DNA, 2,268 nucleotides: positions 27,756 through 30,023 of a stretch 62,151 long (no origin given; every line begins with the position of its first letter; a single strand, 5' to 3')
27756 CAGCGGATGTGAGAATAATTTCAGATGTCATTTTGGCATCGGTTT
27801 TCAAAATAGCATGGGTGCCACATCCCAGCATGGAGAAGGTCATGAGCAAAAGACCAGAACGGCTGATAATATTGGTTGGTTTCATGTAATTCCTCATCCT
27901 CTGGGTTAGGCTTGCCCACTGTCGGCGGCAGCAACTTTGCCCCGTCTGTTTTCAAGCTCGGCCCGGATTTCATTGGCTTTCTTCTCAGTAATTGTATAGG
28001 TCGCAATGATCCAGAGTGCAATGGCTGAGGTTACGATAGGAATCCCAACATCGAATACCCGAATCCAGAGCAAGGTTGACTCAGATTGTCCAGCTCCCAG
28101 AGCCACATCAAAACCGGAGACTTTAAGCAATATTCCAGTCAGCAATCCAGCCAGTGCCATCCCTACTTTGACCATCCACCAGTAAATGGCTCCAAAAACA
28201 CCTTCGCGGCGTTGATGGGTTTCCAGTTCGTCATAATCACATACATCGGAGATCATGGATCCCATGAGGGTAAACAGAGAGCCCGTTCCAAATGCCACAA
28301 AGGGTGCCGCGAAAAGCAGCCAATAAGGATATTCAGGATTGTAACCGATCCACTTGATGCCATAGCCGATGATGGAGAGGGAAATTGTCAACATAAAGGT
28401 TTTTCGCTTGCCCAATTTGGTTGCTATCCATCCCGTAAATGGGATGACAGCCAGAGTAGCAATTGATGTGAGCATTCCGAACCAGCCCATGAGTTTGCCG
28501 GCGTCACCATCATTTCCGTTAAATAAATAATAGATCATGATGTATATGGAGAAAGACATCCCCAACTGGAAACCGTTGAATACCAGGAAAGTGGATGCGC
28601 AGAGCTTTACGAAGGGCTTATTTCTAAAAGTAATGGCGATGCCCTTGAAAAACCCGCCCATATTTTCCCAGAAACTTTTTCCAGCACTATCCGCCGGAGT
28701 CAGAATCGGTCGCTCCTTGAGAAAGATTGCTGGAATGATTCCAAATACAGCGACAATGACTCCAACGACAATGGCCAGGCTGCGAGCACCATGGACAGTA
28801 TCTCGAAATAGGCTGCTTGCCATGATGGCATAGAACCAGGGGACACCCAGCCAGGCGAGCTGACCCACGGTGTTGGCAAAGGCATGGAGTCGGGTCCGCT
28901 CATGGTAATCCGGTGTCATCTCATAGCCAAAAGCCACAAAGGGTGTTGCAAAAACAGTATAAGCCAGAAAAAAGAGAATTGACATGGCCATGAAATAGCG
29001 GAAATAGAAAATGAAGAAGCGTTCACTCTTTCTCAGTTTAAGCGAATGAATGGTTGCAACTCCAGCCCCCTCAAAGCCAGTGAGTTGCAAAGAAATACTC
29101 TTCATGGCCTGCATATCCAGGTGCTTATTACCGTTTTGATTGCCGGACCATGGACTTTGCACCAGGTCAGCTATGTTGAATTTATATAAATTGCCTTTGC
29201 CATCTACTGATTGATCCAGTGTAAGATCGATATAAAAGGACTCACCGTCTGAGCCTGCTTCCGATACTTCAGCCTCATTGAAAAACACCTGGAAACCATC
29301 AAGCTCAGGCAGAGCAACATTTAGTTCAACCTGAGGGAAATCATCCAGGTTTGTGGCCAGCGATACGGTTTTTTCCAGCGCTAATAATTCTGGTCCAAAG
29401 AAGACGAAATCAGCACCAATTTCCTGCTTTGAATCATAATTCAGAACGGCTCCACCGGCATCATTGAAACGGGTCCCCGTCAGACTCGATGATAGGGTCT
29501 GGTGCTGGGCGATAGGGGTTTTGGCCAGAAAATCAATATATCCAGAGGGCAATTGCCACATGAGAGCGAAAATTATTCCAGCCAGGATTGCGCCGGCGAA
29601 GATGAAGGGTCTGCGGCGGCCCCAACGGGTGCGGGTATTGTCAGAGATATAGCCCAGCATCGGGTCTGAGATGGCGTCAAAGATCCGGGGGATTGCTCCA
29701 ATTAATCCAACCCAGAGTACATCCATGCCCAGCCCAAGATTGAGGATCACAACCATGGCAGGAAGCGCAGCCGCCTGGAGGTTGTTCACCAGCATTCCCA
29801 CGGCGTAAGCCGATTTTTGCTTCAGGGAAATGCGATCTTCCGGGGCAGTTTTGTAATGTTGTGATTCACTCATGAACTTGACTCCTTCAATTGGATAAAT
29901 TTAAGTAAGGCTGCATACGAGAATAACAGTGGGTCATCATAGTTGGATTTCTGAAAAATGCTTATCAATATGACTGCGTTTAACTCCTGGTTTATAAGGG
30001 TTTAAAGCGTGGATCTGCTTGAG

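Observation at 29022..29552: About 175-aa soluble domain inserted into an extracytoplasmic loop of a GPH/MFS sugar symporter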

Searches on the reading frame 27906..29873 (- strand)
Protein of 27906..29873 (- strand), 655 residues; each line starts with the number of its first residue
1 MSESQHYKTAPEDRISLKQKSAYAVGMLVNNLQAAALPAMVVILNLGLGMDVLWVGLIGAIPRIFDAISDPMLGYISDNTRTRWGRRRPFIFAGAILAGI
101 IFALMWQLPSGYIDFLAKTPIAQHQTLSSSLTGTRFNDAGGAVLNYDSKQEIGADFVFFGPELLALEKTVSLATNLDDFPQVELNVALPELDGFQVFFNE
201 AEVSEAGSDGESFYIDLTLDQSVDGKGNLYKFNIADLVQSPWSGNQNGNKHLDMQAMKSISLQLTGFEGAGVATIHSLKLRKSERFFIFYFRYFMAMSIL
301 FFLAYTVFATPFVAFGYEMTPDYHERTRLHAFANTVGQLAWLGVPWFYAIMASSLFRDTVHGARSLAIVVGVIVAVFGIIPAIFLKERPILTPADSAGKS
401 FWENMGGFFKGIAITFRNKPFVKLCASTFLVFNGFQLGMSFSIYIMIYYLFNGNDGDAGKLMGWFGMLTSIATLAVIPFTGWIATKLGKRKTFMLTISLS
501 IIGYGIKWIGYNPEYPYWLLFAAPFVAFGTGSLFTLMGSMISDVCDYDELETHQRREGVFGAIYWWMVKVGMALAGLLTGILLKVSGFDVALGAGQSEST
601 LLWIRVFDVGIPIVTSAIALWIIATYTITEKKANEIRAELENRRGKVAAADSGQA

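Call 3: search_protein_families(library=pfam, proteins=[window:27906-29873:-], max_evalue=0.01)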
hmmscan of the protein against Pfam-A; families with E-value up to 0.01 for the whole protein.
window:27906-29873:- (655 aa): 2 families
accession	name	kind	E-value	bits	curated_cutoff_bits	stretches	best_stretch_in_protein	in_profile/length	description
PF13347.12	MFS_2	-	5.2e-64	216.8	27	2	290-630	96-427/427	MFS/sugar transport protein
PF07690.21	MFS_1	-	7.4e-21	74.9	33.4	3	290-575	85-346/347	Major Facilitator Superfamily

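Call 4: search_protein_families(library=ncbifam, proteins=[window:27906-29873:-], max_evalue=0.01)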
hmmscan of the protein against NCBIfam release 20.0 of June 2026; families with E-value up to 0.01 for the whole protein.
window:27906-29873:- (655 aa): 7 families
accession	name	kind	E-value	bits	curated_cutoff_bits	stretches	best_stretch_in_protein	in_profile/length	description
TIGR00792.1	gph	subfamily_domain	3.5e-54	184.1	231.35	2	293-643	101-437/437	glycoside-pentoside-hexuronide (GPH):cation symporter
NF007749.0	PRK10429.1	equivalog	9.7e-37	126.9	456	2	293-649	108-456/473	melibiose:sodium transporter MelB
NF007353.0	PRK09848.1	equivalog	2.2e-30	105.8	528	2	299-646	117-447/457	glucuronide transporter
NF007237.0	PRK09669.1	subfamily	1.9e-24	86.1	610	2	295-646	113-448/461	putative symporter YagG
NF008526.0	PRK11462.1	equivalog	2.3e-18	66.2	836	2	15-109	6-101/460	glycoside-pentoside-hexuronide family transporter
TIGR01301.1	GPH_sucrose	subfamily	1.6e-06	27.3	511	1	48-99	34-85/476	sucrose/proton symporter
TIGR00879.1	SP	subfamily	0.0031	16.1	237.8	1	422-594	58-229/510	sugar porter family MFS transporter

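Call 5: find_homologous_proteins(query=window:27906-29873:-, max_evalue=1e-10)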
Query window:27906-29873:- (655 aa): 5671 proteins with E <= 1e-10 among 8000 candidates; the best 120 are listed.
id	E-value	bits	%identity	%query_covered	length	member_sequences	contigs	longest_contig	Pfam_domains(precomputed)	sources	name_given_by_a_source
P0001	0.0e+0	1479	100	100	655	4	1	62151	PF13347.13,PF12832.14,PF07690.22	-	-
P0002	0.0e+0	1380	93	100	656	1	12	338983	PF13347.13,PF12832.14,PF07690.22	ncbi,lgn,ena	-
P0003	0.0e+0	1377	93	100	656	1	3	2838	PF13347.13,PF12832.14,PF07690.22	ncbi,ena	-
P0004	0.0e+0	1338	89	100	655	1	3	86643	PF13347.13,PF12832.14,PF07690.22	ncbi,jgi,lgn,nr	ncbi:MAG: MFS transporter [Candidatus Marinimicrobia bacterium]|nr:MFS transporter [Candidatus Neoma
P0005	0.0e+0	1286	86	100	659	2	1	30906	PF13347.13,PF12832.14,PF07690.22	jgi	-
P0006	0.0e+0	1240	82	100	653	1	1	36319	PF13347.13,PF12832.14,PF07690.22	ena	-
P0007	0.0e+0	1204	81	100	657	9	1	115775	PF13347.13,PF12832.14,PF07690.22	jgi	-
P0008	0.0e+0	1193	80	100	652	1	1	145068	PF13347.13,PF12832.14,PF07690.22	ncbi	-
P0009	0.0e+0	1181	79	100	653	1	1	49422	PF13347.13,PF12832.14,PF07690.22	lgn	-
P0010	0.0e+0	1174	79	100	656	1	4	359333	PF13347.13,PF12832.14,PF07690.22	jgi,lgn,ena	-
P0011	0.0e+0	1170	79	100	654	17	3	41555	PF13347.13,PF12832.14,PF07690.22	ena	-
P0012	0.0e+0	1165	79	100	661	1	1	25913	PF13347.13,PF07690.22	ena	-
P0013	0.0e+0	1165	79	100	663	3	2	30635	PF13347.13,PF12832.14,PF07690.22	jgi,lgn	jgi:GPH family glycoside/pentoside/hexuronide:cation symporter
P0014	0.0e+0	1162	77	100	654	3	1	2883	PF13347.13,PF12832.14,PF07690.22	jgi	-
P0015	0.0e+0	1161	79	100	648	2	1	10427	PF13347.13,PF12832.14,PF07690.22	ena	-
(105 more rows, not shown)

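Call 32: predict_structure(alignment_id=A2)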
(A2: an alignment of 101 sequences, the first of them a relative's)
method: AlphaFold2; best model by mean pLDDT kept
length: 655 residues; sequences in the alignment: 101
mean_pLDDT: 80.6   pTM: 0.77
mean pLDDT of the five models: 80.6, 77.8, 75.4, 75.0, 74.0
residues with pLDDT >= 90: 83; 70-90: 481; 50-70: 79; < 50: 12
segments of 3 or more residues with pLDDT < 50: 647-655
pLDDT, mean of each block of 10 residues (from residue 1): 65 81 87 73 76 85 84 72 73 88 85 80 85 82 83 85 71 82 87 88 70 89 84 88 79 86 86 87 90 91 87 75 85 88 71 67 82 86 72 54 71 78 87 69 76 75 86 91 88 92 91 88 87 83 81 68 77 81 82 78 87 91 88 83 59 37
secondary structure, 60 per line:
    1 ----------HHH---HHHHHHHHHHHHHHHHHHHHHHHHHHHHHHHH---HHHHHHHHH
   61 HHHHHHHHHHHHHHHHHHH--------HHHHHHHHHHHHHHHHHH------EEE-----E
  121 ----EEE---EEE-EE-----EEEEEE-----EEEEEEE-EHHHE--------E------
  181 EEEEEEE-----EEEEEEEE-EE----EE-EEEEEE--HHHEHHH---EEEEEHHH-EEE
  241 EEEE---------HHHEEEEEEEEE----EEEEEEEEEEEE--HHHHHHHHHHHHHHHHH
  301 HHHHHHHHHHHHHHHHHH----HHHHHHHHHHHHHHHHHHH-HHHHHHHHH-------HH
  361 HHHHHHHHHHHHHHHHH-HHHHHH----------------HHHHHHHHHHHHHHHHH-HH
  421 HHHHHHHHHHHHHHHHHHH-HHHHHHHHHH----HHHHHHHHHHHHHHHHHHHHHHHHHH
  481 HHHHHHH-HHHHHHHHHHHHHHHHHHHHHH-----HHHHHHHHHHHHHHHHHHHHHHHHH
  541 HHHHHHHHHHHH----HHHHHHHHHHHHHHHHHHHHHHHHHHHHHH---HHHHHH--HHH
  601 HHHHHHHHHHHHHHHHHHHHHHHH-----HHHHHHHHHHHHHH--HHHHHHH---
elements in order: H17-48 H52-79 H88-105 E112-114 E125-127 E131-133 E142-147 E153-159 E181-187 E193-200 E211-216 E229-233 E238-244 E257-265 E270-281 H284-318 H323-341 H343-351 H359-377 H379-384 H401-417 H419-439 H441-450 H455-487 H489-510 H516-552 H557-586 H590-595 H598-624 H630-643 H646-652

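Call 35: find_related_loci(query=A2, collection=genome_contigs, flank=8000)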
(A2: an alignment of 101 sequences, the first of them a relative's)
Query A2 (655 aa) in genome_contigs; peptide patterns used: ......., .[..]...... (x = any residue, [..] = any of these).
600 stretches matched a pattern (row limit reached: there are more); 588 encode a relative of the query (tblastn E <= 1e-3); the best 80 are kept; 79 distinct loci.
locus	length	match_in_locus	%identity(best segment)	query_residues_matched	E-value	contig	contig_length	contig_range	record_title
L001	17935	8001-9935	79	1-652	0e+0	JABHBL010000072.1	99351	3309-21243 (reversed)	MAG: Candidatus Neomarinimicrobiota bacterium isolate SI036_bin79 k141_861446, whole genome shotgun sequence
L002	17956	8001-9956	70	1-650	0e+0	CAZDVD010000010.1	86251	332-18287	MAG TPA_asm: uncultured Lentisphaeria bacterium isolate SRP191223_co1_112 genome assembly, contig: NODE_107_length_86251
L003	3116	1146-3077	66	1-646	0e+0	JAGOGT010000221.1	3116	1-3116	MAG: Candidatus Cloacimonadota bacterium isolate Go_SlDig_bin_329 Go_SlDig_121898_length_3116_cov_7.152559, whole genome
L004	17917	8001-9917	67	1-652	0e+0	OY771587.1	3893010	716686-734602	MAG: Candidatus Cloacimonadales bacterium isolate 1252d336-4e06-4a70-9fd9-88bc0735b540 genome assembly, chromosome: 1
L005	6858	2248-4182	67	1-647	0e+0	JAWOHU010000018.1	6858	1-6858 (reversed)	MAG: Candidatus Cloacimonadaceae bacterium isolate CWP5-1.bin.157 k191_1364622, whole genome shotgun sequence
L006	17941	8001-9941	66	1-652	0e+0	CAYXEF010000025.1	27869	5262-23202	MAG TPA_asm: uncultured Candidatus Cloacimonadota bacterium isolate binchicken_co22_233 genome assembly, contig: NODE_18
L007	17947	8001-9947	68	4-652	0e+0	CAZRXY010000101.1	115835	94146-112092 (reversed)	MAG TPA_asm: uncultured Candidatus Cloacimonadota bacterium isolate SRP067234_co1_53 genome assembly, contig: k99_964372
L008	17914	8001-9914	65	1-652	0e+0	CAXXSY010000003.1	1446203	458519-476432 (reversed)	MAG: Candidatus Cloacimonadales bacterium isolate 8bd26288-7866-4525-938b-1b6ca6d2c041 genome assembly, contig: contig_3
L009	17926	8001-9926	64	1-654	0e+0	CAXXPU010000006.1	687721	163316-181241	MAG: Candidatus Cloacimonadales bacterium isolate 70def32f-3baa-4f69-a8d8-f7b86ee1cfd5 genome assembly, contig: contig_6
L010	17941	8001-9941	78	1-654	0e+0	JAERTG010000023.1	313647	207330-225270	MAG: Candidatus Neomarinimicrobiota bacterium isolate BH26 c_000000001000, whole genome shotgun sequence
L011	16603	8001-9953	79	1-652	0e+0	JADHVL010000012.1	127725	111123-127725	MAG: Candidatus Neomarinimicrobiota bacterium isolate BS150m-G71 BS307-150m-sub-C19, whole genome shotgun sequence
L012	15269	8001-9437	78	1-654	0e+0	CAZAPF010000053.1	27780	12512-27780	MAG TPA_asm: uncultured Verrucomicrobiota bacterium isolate binchicken_co141_199 genome assembly, contig: NODE_7631_leng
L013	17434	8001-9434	80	1-650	0e+0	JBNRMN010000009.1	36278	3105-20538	MAG: Anaerohalosphaeraceae bacterium isolate UACH.ghe k127_141757, whole genome shotgun sequence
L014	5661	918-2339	78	1-646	0e+0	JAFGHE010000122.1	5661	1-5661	MAG: Sedimentisphaerales bacterium isolate Zod_Metabat.1436 k87_4936697, whole genome shotgun sequence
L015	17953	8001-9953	75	1-652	0e+0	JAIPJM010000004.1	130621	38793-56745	MAG: Candidatus Neomarinimicrobiota bacterium isolate Tobar14m-G35 Tobar14m-C61, whole genome shotgun sequence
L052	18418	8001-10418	48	1-652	6e-106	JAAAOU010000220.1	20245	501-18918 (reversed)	MAG: Bacteroidetes bacterium isolate GSL.Bin30 NODE_1687_length_20245_cov_0.279915, whole genome shotgun sequence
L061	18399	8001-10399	48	5-647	2e-102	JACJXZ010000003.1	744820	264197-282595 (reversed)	MAG: Lewinellaceae bacterium isolate HK-STAS-BACT-25 HK-STAS-BACT-25_3, whole genome shotgun sequence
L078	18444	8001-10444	48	4-647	3e-99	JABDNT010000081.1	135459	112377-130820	MAG: Flavobacteriaceae bacterium isolate Site_A11 k127_1947775, whole genome shotgun sequence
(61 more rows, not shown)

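Call 48: search_solved_structures(query=window:27906-29873:-, max_evalue=0.001, show_alignments=1)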
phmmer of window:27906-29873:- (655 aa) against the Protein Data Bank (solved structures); distinct sequences matched with E-value up to 0.001: 10.
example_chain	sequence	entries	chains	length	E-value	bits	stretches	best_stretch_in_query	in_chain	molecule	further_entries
8d2s_A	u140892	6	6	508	3.4e-18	68.6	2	369-642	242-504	Sodium-dependent lysophosphatidylcholine symporter 1-B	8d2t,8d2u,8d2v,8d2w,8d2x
7oix_B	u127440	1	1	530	1.1e-13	53.7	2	361-648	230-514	Isoform 2 of Sodium-dependent lysophosphatidylcholine symporter 1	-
7n98_A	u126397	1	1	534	2.7e-12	49.1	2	402-647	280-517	Sodium-dependent lysophosphatidylcholine symporter 1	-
4m64_A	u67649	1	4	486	1.2e-08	37.1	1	47-106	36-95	Melibiose carrier protein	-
8t60_A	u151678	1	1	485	1.3e-08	36.9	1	47-106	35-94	Melibiose permease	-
7l16_A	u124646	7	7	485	1.6e-07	33.3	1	47-106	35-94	Melibiose carrier protein | Melibiose permease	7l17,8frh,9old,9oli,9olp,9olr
8fq9_A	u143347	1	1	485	1.7e-07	33.3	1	47-106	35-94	Melibiose permease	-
8bb6_A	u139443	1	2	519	2.8e-05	25.9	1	48-111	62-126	Sucrose transport protein SUC1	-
9giu_A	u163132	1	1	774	0.00032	22.4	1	28-110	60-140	Solute carrier family 45 member 4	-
9ghz_A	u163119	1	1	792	0.00033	22.4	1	28-110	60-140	Solute carrier family 45 member 4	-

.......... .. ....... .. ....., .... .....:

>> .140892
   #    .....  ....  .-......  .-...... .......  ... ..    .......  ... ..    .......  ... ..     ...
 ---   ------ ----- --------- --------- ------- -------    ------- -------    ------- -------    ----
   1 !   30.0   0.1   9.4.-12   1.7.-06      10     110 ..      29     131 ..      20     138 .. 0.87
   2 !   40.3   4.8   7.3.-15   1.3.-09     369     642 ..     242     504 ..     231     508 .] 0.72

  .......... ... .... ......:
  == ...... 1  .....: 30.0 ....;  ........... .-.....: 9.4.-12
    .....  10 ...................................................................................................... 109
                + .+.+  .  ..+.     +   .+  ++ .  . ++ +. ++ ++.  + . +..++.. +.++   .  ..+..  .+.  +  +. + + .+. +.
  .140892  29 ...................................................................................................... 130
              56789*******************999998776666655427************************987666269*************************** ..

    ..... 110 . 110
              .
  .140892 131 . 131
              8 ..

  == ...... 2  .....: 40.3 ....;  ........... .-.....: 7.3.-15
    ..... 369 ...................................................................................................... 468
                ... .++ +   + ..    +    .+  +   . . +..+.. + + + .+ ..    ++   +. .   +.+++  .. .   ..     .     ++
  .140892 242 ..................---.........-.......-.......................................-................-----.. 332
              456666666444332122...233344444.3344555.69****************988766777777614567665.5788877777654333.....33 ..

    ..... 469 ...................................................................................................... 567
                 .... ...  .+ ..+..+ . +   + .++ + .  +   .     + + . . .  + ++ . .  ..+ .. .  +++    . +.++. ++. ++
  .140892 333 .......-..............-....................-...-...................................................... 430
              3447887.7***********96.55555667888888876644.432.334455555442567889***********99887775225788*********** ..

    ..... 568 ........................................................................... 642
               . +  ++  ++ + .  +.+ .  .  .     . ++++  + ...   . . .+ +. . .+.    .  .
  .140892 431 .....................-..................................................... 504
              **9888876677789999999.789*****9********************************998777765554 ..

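Call 61: find_encoding_contigs(protein=P0002, flank=6000, max_places=3)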
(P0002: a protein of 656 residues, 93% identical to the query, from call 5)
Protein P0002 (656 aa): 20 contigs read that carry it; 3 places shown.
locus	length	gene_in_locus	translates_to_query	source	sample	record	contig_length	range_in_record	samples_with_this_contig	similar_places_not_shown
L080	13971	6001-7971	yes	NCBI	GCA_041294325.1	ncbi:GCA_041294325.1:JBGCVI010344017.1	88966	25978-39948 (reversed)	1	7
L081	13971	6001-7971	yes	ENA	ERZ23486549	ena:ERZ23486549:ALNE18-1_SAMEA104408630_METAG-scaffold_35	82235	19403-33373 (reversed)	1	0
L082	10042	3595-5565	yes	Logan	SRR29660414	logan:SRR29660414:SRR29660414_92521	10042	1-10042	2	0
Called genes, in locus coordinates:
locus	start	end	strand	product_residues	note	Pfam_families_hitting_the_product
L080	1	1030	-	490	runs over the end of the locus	PF13581:HATPase_c_2 (faint), PF02518:HATPase_c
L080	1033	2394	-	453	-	PF01547:SBP_bac_1, PF13416:SBP_bac_8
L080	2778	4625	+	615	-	PF00933:Glyco_hydro_3, PF01915:Glyco_hydro_3_C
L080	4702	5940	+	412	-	PF02836:Glyco_hydro_2_C (weak)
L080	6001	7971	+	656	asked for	PF12832:MFS_1_like, PF13347:MFS_2, PF07690:MFS_1, PF13347:MFS_2, PF07690:MFS_1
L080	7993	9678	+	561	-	PF02055:Glyco_hydro_30, PF17189:Glyco_hydro_30C (weak)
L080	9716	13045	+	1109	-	-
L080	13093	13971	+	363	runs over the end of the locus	PF00332:Glyco_hydro_17 (weak)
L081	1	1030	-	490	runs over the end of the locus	PF13581:HATPase_c_2 (faint), PF02518:HATPase_c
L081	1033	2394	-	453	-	PF01547:SBP_bac_1, PF13416:SBP_bac_8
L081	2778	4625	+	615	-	PF00933:Glyco_hydro_3, PF01915:Glyco_hydro_3_C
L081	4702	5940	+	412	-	PF02836:Glyco_hydro_2_C (weak)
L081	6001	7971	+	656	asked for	PF12832:MFS_1_like, PF13347:MFS_2, PF07690:MFS_1, PF13347:MFS_2, PF07690:MFS_1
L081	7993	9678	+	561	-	PF02055:Glyco_hydro_30, PF17189:Glyco_hydro_30C (weak)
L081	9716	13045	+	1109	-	-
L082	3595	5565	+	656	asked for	PF12832:MFS_1_like, PF13347:MFS_2, PF07690:MFS_1, PF13347:MFS_2, PF07690:MFS_1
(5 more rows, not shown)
